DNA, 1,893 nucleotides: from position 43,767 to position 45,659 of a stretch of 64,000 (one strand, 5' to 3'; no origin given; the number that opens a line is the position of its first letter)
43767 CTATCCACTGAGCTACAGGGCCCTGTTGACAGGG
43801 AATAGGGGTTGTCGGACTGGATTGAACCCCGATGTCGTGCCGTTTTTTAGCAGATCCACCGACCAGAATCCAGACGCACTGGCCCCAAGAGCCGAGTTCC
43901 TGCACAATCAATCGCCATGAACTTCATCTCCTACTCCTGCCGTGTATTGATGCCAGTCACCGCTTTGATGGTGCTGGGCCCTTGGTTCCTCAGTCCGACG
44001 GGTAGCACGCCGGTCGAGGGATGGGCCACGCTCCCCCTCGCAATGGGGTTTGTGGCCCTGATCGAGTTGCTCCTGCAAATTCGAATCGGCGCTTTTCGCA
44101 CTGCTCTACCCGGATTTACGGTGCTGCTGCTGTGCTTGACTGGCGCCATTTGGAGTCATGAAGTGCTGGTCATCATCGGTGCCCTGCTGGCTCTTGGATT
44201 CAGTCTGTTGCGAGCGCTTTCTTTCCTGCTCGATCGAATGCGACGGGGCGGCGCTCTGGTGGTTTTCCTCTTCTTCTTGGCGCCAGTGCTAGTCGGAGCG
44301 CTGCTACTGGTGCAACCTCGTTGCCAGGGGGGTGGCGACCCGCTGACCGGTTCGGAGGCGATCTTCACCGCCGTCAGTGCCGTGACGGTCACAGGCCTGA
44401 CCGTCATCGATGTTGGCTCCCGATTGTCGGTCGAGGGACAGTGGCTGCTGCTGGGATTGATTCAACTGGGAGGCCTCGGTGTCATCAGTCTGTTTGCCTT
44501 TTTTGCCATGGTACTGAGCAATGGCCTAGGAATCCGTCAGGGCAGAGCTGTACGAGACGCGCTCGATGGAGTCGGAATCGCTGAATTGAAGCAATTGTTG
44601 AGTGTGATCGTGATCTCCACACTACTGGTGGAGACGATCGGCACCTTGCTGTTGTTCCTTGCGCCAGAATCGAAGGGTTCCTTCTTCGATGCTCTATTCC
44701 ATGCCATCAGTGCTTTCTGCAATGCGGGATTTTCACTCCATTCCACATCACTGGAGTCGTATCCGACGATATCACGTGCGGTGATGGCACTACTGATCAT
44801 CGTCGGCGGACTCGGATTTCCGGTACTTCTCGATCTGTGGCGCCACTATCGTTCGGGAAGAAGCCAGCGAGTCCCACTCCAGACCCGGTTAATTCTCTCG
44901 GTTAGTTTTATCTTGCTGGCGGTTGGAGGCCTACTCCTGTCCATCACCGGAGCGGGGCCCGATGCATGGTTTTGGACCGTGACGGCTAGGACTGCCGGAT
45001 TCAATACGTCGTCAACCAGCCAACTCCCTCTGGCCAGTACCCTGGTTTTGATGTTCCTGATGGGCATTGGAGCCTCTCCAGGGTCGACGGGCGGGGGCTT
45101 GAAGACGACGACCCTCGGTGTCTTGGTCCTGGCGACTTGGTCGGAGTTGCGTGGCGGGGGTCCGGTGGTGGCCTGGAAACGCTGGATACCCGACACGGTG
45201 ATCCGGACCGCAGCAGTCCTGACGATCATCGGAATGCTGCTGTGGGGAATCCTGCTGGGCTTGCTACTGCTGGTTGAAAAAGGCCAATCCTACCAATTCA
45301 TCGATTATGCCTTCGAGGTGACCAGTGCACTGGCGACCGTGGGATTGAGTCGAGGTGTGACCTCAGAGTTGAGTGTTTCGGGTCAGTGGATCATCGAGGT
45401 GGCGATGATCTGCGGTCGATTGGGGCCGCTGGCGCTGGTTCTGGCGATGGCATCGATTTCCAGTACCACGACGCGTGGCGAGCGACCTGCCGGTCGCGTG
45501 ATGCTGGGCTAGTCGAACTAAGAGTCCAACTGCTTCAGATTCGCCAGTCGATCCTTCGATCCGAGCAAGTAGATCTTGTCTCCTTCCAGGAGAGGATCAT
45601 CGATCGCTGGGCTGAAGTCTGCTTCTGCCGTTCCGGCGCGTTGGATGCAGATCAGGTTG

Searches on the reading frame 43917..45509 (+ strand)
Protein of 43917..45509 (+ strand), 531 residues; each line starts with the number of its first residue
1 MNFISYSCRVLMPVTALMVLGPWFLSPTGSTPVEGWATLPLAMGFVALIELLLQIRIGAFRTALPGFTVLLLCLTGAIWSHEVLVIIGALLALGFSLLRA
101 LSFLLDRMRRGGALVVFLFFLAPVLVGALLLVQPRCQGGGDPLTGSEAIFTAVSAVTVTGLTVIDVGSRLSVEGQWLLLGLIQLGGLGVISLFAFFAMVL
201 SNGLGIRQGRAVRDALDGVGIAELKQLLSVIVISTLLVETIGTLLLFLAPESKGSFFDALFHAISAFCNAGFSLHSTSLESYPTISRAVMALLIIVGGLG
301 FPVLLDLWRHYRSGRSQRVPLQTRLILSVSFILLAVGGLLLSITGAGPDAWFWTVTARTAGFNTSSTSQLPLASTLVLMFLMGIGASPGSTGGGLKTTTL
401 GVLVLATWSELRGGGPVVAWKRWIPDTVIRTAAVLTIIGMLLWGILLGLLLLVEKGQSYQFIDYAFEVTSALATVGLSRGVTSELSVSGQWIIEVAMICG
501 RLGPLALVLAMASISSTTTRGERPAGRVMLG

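Call 13: search_protein_families(library=pfam, proteins=[window:43917-45509:+], max_evalue=0.001)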
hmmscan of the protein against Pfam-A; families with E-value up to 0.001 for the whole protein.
window:43917-45509:+ (531 aa): 1 family
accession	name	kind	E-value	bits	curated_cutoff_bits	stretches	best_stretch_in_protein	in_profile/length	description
PF02386.22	TrkH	-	1.2e-55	189.4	27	1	142-512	60-491/502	Cation transport protein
